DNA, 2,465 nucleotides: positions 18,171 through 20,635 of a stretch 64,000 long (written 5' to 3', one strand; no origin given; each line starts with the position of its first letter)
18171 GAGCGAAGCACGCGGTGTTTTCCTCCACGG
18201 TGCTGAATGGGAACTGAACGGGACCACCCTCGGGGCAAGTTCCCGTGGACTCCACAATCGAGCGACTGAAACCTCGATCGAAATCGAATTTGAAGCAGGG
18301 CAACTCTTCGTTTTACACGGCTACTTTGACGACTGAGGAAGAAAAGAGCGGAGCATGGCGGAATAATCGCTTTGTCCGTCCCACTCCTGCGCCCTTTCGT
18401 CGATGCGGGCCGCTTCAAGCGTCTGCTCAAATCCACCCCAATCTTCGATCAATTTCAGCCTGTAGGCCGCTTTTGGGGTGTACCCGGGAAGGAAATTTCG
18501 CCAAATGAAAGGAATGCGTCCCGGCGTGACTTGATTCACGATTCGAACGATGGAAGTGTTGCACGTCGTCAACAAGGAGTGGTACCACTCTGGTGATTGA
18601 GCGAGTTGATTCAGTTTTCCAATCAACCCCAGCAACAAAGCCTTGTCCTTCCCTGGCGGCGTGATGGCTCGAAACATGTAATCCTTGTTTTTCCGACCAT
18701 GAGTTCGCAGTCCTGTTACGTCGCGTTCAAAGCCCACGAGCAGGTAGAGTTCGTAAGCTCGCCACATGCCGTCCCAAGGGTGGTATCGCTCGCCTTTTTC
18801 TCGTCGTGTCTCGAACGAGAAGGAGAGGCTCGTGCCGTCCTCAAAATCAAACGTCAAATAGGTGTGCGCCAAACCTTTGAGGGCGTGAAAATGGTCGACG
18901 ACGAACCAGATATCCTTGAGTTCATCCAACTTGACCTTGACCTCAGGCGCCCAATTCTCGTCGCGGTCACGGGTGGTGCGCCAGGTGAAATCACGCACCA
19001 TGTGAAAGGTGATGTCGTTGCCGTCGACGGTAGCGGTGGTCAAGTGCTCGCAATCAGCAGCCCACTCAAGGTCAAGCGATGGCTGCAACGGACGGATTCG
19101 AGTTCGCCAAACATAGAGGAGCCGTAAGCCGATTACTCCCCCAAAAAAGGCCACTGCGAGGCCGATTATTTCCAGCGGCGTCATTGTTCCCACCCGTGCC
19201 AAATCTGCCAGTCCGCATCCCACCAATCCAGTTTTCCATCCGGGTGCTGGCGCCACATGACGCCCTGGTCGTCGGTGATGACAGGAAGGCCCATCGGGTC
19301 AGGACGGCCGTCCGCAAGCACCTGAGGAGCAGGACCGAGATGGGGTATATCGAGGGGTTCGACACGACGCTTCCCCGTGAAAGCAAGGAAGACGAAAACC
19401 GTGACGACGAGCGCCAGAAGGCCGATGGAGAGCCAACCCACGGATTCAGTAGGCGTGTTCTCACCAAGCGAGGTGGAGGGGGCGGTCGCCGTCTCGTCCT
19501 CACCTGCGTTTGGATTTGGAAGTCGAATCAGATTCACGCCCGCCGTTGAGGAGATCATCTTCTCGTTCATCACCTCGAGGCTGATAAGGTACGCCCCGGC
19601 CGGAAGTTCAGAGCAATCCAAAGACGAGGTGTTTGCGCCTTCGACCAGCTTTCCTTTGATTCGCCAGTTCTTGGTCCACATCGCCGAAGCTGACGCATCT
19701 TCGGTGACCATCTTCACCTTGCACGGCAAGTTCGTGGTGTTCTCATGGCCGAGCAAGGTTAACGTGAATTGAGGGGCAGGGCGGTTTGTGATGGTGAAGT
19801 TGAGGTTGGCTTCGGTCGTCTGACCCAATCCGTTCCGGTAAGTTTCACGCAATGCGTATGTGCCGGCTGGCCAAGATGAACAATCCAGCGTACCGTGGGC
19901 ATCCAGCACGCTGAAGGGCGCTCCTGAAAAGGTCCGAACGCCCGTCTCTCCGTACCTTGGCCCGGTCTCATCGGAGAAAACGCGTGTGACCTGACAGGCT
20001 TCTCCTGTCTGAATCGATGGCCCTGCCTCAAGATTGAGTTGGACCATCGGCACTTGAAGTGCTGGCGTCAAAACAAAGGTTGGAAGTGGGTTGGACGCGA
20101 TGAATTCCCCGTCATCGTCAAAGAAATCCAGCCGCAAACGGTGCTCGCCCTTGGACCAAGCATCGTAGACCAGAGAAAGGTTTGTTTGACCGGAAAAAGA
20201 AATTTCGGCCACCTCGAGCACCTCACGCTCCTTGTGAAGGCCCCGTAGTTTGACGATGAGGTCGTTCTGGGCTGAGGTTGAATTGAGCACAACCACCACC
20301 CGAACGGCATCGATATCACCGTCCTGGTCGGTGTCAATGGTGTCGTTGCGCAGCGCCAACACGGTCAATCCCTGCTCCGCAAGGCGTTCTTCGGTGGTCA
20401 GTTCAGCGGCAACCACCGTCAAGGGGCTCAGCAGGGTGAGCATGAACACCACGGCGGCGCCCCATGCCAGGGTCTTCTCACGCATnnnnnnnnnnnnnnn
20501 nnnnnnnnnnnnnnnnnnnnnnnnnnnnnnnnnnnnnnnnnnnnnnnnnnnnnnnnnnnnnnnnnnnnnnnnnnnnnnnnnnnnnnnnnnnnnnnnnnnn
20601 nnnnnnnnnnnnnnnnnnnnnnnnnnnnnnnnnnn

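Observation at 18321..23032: Translationally coupled three-gene surface module: PPC/TSP3 repeat protein, Ig-like type-I protein with WW-like tail, membrane-anchored DUF4105 protein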

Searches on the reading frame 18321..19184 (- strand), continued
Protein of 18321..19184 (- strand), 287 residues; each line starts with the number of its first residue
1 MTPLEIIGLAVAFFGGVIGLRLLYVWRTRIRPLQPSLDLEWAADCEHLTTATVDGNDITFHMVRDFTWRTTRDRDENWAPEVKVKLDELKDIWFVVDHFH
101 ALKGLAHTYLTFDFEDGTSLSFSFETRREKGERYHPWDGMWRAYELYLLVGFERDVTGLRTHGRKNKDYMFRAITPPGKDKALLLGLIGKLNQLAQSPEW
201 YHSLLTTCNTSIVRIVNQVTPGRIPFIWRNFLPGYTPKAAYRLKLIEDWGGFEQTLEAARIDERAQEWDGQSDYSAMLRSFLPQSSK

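Call 43: predict_structure(alignment_id=A4)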
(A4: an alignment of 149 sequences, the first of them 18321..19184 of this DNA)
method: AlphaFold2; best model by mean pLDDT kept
length: 287 residues; sequences in the alignment: 149
mean_pLDDT: 96.0   pTM: 0.91
mean pLDDT of the five models: 96.0, 95.4, 95.4, 95.3, 95.1
residues with pLDDT >= 90: 263; 70-90: 24; 50-70: 0; < 50: 0
segments of 3 or more residues with pLDDT < 50: none
pLDDT, mean of each block of 10 residues (from residue 1): 96 98 91 92 97 98 98 97 98 96 93 98 97 91 96 98 97 97 98 97 93 97 92 95 97 98 97 97 92
secondary structure, 60 per line:
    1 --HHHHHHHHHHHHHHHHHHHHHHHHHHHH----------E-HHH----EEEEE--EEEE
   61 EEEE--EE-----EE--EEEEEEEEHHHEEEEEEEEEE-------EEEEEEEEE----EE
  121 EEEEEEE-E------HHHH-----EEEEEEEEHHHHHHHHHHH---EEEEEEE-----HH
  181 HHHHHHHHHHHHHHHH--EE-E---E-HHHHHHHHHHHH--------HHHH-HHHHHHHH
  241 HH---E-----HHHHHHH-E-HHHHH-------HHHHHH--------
elements in order: H3-30 E50-54 E57-64 E78-85 E89-98 E106-114 E119-127 H136-139 E145-152 H153-163 E167-173 H179-196 H208-219 H228-231 H233-242 H252-258 H262-266 H274-279

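Call 46: fold_search(model_id=the predicted structure, library=pdb)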
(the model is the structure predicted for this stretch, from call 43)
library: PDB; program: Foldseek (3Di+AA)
matches with E <= 10: 512; with E <= 0.001: 0
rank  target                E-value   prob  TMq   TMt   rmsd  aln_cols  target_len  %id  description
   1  6hr1_A                2.2e-01  0.02  0.10  0.08  29.4       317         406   11  Crystal structure of the YFPnano fusion protein (released 2020-04-08)
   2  7zv1_B                4.0e-01  0.44  0.22  0.48   5.8       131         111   14  Crystal Structure of Aichivirus A 2A protein L64M, L109M mutant (released 2023-05-31)
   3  6m9y_B                4.3e-01  0.06  0.10  0.15  13.9       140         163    8  X-ray Structure of Branchiostoma floridae fluorescent protein lanFP6A (released 2019-03-13)
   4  7dna_F                4.8e-01  0.02  0.10  0.12  18.1       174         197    6  Photocleavable Fluorescent Protein in green and red form (released 2021-01-27)
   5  7zv6_C                5.0e-01  0.44  0.24  0.50   5.2       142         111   13  Crystal Structure of Aichivirus A 2A protein (released 2023-05-24)
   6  7zv6_A                5.0e-01  0.44  0.24  0.50   5.2       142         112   13  Crystal Structure of Aichivirus A 2A protein (released 2023-05-24)
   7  7dmx_A                5.0e-01  0.02  0.11  0.13  17.3       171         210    5  Photocleavable Fluorescent Protein in green form (released 2021-01-27)
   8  7zv1_C                5.9e-01  0.38  0.23  0.53   5.8       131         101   14  Crystal Structure of Aichivirus A 2A protein L64M, L109M mutant (released 2023-05-31)
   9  7dna_A                5.9e-01  0.02  0.10  0.12  17.5       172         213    6  Photocleavable Fluorescent Protein in green and red form (released 2021-01-27)
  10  7dna_K                5.9e-01  0.02  0.10  0.12  17.5       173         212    5  Photocleavable Fluorescent Protein in green and red form (released 2021-01-27)
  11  6hr1_B                6.9e-01  0.01  0.09  0.07  29.0       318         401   11  Crystal structure of the YFPnano fusion protein (released 2020-04-08)
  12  7zv6_B                7.3e-01  0.30  0.23  0.46   5.1       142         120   12  Crystal Structure of Aichivirus A 2A protein (released 2023-05-24)
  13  5hzo_A                7.3e-01  0.02  0.08  0.08  15.0       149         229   10  GFP mutant S205G (released 2016-02-17)
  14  7dna_I                7.7e-01  0.02  0.09  0.12  18.1       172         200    7  Photocleavable Fluorescent Protein in green and red form (released 2021-01-27)
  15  7zv1_A                8.2e-01  0.41  0.24  0.54   5.2       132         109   12  Crystal Structure of Aichivirus A 2A protein L64M, L109M mutant (released 2023-05-31)
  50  3lla_A                1.7e+00  0.02  0.09  0.10  16.0       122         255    9  Crystal Structure of the Alpha-kinase Domain of Myosin Heavy Chain Kinase A Complex with AMPPCP (released 2010-03-16)
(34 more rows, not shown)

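Call 56: fold_search(model_id=the predicted structure, library=viral)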
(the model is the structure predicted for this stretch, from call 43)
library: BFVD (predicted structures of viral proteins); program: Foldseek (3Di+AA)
matches with E <= 10: 393; with E <= 0.001: 0
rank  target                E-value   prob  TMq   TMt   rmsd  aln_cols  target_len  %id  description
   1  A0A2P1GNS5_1          1.9e-02  0.85  0.28  0.11  20.1       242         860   10  Polyprotein (Fragment) [Wenling banjofish picornavirus 2]
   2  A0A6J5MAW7            7.0e-02  0.85  0.30  0.46   8.9       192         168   11  Uncharacterized protein [uncultured Caudovirales phage]
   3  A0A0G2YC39            1.1e-01  0.14  0.14  0.18  14.8       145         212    8  Uncharacterized protein [Acanthamoeba polyphaga mimivirus Kroon]
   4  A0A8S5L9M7            1.6e-01  0.08  0.10  0.18  14.8       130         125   14  Uncharacterized protein [Myoviridae sp. ctPuP5]
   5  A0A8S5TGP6            2.3e-01  0.25  0.17  0.18   8.0       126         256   11  Uncharacterized protein [Myoviridae sp. ctIty1]
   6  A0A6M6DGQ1            3.2e-01  0.03  0.11  0.15  19.6       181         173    9  (no name in the UniProt tables at hand)
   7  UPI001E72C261         4.0e-01  0.11  0.13  0.27  12.4       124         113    7  (no name look-up for this kind of identifier)
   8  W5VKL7                4.2e-01  0.23  0.18  0.19   9.4       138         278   12  ORF-64 [Buzura suppressaria nuclear polyhedrosis virus]
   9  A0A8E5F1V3            4.2e-01  0.07  0.14  0.10  13.4       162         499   10  (no name in the UniProt tables at hand)
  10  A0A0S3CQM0            4.9e-01  0.35  0.23  0.06   7.0       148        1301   10  Genome polyprotein (Fragment) [Porcine kobuvirus]
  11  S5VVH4                5.2e-01  0.05  0.10  0.20  17.9       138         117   10  Uncharacterized protein [Pseudomonas phage PaBG]
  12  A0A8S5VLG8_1          5.2e-01  0.04  0.13  0.06  26.4       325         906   10  (no name in the UniProt tables at hand)
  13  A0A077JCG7            5.8e-01  0.23  0.21  0.14   8.6       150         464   11  Polyprotein (Fragment) [Kobuvirus cebes]
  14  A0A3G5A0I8            5.8e-01  0.10  0.10  0.05  32.5       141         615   11  Uncharacterized protein [Harvfovirus sp.]
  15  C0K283                5.8e-01  0.03  0.11  0.06  17.7       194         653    8  CPm [Tomato infectious chlorosis virus]
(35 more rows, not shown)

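Call 61: search_protein_families(library=ncbifam, proteins=[window:18321-19184:-], max_evalue=0.1)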
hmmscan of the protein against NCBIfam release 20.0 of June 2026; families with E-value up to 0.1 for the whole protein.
window:18321-19184:- (287 aa): 0 families

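Call 64: search_protein_families(library=pfam, proteins=[P0289, P0262, P0257, P0273, P0305, P0333, P0375, P0321, P0258, P0266], max_evalue=0.001)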
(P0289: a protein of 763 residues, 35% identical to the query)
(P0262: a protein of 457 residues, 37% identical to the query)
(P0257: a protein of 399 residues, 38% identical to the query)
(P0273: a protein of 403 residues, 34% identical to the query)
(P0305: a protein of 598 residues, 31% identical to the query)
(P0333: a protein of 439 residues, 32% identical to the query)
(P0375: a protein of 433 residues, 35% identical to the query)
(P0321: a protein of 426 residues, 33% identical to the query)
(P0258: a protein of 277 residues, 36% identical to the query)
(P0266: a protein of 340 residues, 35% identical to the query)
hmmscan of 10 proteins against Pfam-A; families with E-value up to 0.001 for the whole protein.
P0289 (763 aa): 1 family
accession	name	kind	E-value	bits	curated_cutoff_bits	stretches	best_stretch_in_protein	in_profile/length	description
PF13387.12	Lnb_N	-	1.4e-29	103.4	22.2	1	559-714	5-174/175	Lnb N-terminal periplasmic domain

P0262 (457 aa): 1 family
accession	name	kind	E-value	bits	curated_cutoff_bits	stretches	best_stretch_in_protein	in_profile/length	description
PF13387.12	Lnb_N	-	1.5e-36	126.1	22.2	1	90-244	4-174/175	Lnb N-terminal periplasmic domain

P0257 (399 aa): 1 family
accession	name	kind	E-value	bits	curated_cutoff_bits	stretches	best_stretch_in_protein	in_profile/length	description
PF13387.12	Lnb_N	-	1.3e-36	126.2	22.2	1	179-334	4-174/175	Lnb N-terminal periplasmic domain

P0273 (403 aa): 1 family
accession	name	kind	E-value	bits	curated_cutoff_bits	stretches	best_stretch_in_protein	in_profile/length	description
PF13387.12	Lnb_N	-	2e-30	106.1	22.2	1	200-344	3-153/175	Lnb N-terminal periplasmic domain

P0305 (598 aa): 1 family
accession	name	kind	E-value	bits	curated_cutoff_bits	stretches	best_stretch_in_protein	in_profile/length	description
PF13387.12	Lnb_N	-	1.8e-38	132.3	22.2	1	127-273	2-154/175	Lnb N-terminal periplasmic domain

P0333 (439 aa): 1 family
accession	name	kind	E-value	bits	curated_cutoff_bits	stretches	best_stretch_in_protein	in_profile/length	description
PF13387.12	Lnb_N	-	1.3e-27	96.9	22.2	1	70-227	2-174/175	Lnb N-terminal periplasmic domain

P0375 (433 aa): 1 family
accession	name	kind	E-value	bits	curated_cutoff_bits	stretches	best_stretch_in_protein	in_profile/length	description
PF13387.12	Lnb_N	-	1e-35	123.3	22.2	1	117-272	2-174/175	Lnb N-terminal periplasmic domain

P0321 (426 aa): 1 family
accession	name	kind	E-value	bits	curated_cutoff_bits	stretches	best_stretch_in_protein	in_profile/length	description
PF13387.12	Lnb_N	-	4.3e-36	124.5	22.2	1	222-375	4-172/175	Lnb N-terminal periplasmic domain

P0258 (277 aa): 1 family
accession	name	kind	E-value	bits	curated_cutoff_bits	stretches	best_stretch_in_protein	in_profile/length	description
PF13387.12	Lnb_N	-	1.7e-31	109.6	22.2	1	76-226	6-173/175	Lnb N-terminal periplasmic domain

P0266 (340 aa): 1 family
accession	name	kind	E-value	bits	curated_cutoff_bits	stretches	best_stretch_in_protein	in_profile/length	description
PF13387.12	Lnb_N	-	4e-45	153.9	22.2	1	115-271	1-174/175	Lnb N-terminal periplasmic domain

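Call 65: find_encoding_contigs(protein=P0262, flank=6000, max_places=1)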
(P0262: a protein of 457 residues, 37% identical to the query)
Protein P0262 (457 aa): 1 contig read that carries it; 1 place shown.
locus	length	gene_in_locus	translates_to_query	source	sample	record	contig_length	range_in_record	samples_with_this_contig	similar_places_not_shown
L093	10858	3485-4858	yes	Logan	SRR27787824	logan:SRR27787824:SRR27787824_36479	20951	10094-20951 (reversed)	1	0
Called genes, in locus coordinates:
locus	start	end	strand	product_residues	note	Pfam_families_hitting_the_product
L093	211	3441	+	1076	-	-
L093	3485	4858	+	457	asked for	PF13387:Lnb_N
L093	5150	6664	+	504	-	PF07690:MFS_1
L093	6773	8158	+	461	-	PF01757:Acyl_transf_3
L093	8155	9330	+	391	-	PF13480:Acetyltransf_6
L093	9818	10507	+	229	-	PF06314:ADC (weak), PF09844:DUF2071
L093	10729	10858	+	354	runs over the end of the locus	PF03150:CCP_MauG, PF21419:RoxA-like_Cyt-c (faint)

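Call 66: find_encoding_contigs(protein=P0257, flank=6000, max_places=1)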
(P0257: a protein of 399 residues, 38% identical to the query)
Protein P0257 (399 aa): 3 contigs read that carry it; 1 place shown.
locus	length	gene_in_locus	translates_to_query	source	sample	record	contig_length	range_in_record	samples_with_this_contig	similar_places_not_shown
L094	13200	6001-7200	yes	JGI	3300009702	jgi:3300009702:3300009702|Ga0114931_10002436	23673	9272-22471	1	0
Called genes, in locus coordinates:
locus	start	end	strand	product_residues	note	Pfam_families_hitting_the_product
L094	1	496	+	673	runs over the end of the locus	PF00378:ECH_1, PF16113:ECH_2, PF01266:DAO (weak), PF02737:3HCDH_N, PF00725:3HCDH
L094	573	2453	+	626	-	PF00501:AMP-binding, PF23562:AMP-binding_C_3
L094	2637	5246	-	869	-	-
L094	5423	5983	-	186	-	-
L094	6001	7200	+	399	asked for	PF13387:Lnb_N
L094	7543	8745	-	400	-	-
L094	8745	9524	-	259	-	PF07044:DUF1329 (weak), PF17131:TP_0789-like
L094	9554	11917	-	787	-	PF02460:Patched (faint), PF03176:MMPL, PF00873:ACR_tran, PF12349:Sterol-sensing (weak), PF03176:MMPL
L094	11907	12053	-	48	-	-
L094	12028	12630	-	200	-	PF00440:TetR_N, PF17935:TetR_C_27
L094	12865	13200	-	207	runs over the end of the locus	-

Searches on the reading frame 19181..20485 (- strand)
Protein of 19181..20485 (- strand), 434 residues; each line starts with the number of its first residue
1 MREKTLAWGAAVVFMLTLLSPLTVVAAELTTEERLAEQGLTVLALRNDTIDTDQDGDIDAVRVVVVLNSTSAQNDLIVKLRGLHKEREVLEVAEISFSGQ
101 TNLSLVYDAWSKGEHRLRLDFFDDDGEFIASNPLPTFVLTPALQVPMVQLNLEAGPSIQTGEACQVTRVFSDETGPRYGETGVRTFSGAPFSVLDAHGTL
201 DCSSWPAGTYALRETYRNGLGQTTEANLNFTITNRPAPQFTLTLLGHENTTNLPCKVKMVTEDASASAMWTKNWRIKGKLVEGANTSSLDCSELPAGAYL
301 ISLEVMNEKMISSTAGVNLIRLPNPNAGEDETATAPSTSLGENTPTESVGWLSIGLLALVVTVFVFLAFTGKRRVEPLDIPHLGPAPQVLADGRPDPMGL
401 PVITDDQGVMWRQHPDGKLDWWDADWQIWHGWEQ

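Call 3: search_protein_families(library=pfam, proteins=[window:19181-20485:-], max_evalue=0.01)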
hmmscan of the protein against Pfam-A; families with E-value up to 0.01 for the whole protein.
window:19181-20485:- (434 aa): 2 families
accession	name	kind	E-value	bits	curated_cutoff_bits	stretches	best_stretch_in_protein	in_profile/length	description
PF18962.6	Por_Secre_tail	-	0.003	18.3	27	0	276-310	29-69/75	Secretion system C-terminal sorting domain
PF16967.11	TcfC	-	0.0058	16.6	29.4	0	287-314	34-61/68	E-set like domain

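Call 16: find_homologous_proteins(query=window:19181-20485:-)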
Query window:19181-20485:- (434 aa): 298 proteins with E <= 0.001 among 8000 candidates; the best 120 are listed.
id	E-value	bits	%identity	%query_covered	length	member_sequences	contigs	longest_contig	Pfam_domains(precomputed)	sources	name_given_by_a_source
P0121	3.7e-275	931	94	100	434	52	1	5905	-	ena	-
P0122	2.5e-234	796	79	100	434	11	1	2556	-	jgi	jgi:hypothetical protein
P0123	9.2e-231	784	78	100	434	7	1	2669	-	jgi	jgi:hypothetical protein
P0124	3.1e-219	746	77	94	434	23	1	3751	-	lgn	-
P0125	4.0e-217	739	75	97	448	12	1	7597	-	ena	-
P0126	1.1e-216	738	74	97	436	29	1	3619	-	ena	-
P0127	5.7e-214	729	72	99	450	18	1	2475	-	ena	-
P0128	5.8e-214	729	74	97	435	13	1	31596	-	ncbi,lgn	-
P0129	1.7e-212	724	71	100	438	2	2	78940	-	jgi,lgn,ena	jgi:hypothetical protein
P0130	1.5e-211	721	74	97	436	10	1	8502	PF16967.12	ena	-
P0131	1.5e-209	714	73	97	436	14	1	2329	-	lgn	-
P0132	2.1e-209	714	73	100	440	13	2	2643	-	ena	-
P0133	7.1e-204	696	71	97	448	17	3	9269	-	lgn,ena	-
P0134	4.4e-199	680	70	99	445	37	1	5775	-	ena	-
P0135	1.3e-198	678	71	95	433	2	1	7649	-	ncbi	-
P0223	1.0e-145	504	55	97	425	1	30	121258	-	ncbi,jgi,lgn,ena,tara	tara:strand:+ start:855 stop:2132 length:1278 start_codon:yes stop_codon:yes gene_type:complete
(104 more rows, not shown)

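Call 17: find_encoding_contigs(protein=P0223, flank=10000, max_places=2)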
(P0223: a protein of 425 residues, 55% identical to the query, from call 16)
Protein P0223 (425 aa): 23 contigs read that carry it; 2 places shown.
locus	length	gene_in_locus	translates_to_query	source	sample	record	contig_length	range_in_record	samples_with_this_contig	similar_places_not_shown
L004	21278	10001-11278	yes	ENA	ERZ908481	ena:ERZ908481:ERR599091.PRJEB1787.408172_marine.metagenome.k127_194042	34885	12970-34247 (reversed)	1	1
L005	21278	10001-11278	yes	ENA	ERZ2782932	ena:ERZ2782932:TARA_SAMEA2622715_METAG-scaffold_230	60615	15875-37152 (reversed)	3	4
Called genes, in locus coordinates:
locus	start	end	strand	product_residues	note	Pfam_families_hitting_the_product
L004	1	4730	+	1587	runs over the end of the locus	PF13229:Beta_helix, PF00801:PKD (faint), PF21027:Sde0182_C (faint), PF22352:K319L-like_PKD (faint)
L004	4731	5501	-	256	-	PF00535:Glycos_transf_2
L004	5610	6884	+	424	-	PF08323:Glyco_transf_5 (weak), PF13439:Glyco_transf_4, PF13579:Glyco_trans_4_4, PF20706:GT4-conflict, PF00534:Glycos_transf_1, PF13692:Glyco_trans_1_4, PF13524:Glyco_trans_1_2 (weak)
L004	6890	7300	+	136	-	-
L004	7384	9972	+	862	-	-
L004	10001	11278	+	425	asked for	-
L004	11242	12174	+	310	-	PF13387:Lnb_N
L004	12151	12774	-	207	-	PF04263:TPK_catalytic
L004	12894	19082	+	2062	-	PF01839:FG-GAP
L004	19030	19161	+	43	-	-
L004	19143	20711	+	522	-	PF00036:EF-hand_1 (faint), PF13202:EF-hand_5 (faint), PF13499:EF-hand_7 (weak)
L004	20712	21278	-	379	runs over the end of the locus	PF26233:NicX, PF02073:Peptidase_M29 (weak)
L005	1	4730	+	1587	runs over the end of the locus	PF13229:Beta_helix, PF00801:PKD (faint), PF21027:Sde0182_C (faint), PF22352:K319L-like_PKD (faint)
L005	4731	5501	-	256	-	PF00535:Glycos_transf_2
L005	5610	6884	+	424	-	PF08323:Glyco_transf_5 (weak), PF13439:Glyco_transf_4, PF13579:Glyco_trans_4_4, PF20706:GT4-conflict, PF00534:Glycos_transf_1, PF13692:Glyco_trans_1_4, PF13524:Glyco_trans_1_2 (weak)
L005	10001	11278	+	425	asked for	-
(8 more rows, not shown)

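Call 61: search_protein_families(library=ncbifam, proteins=[window:19181-20485:-], max_evalue=0.1)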
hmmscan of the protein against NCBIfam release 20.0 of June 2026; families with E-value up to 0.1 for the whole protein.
window:19181-20485:- (434 aa): 0 families

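Call 62: search_protein_families(library=pfam, proteins=[window:19181-20485:-], max_evalue=10)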
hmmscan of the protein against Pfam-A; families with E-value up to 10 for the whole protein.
window:19181-20485:- (434 aa): 3 families
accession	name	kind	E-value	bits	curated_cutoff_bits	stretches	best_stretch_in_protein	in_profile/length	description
PF18962.6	Por_Secre_tail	-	0.003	18.3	27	1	276-310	29-69/75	Secretion system C-terminal sorting domain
PF16967.11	TcfC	-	0.0058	16.6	29.4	1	287-314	34-61/68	E-set like domain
PF22352.2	K319L-like_PKD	-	0.011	16.2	27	1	262-319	25-82/84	K319L-like, PKD domain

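Call 72: find_related_loci(query=A5, collection=metagenome_contigs, flank=4000)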
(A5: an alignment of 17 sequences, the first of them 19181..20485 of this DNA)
Query A5 (434 aa) in metagenome_contigs; peptide patterns used: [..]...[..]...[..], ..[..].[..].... (x = any residue, [..] = any of these).
600 stretches matched a pattern (row limit reached: there are more); 146 encode a relative of the query (tblastn E <= 1e-3); the best 80 are kept; 80 distinct loci.
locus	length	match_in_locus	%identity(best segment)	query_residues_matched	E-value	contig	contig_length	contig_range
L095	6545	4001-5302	93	1-434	0e+0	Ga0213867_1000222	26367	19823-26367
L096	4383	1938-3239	79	1-434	0e+0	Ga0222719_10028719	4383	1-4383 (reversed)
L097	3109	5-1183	81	42-434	0e+0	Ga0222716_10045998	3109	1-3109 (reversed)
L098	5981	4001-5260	75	12-433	0e+0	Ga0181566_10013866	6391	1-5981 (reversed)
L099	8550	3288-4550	71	13-433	0e+0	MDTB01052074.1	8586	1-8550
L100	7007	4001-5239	71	21-433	0e+0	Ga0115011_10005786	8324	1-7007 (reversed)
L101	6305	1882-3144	69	13-433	0e+0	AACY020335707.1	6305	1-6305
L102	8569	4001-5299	67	1-433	0e+0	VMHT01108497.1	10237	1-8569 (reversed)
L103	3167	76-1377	68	1-433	0e+0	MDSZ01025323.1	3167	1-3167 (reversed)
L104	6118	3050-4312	68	13-433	0e+0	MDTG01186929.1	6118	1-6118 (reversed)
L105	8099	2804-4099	67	1-433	0e+0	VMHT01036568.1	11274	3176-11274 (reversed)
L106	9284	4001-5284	68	8-433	0e+0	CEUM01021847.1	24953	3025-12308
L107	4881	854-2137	67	8-433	0e+0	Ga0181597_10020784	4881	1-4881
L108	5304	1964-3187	69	26-433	0e+0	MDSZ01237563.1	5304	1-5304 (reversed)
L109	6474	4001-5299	64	1-432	0e+0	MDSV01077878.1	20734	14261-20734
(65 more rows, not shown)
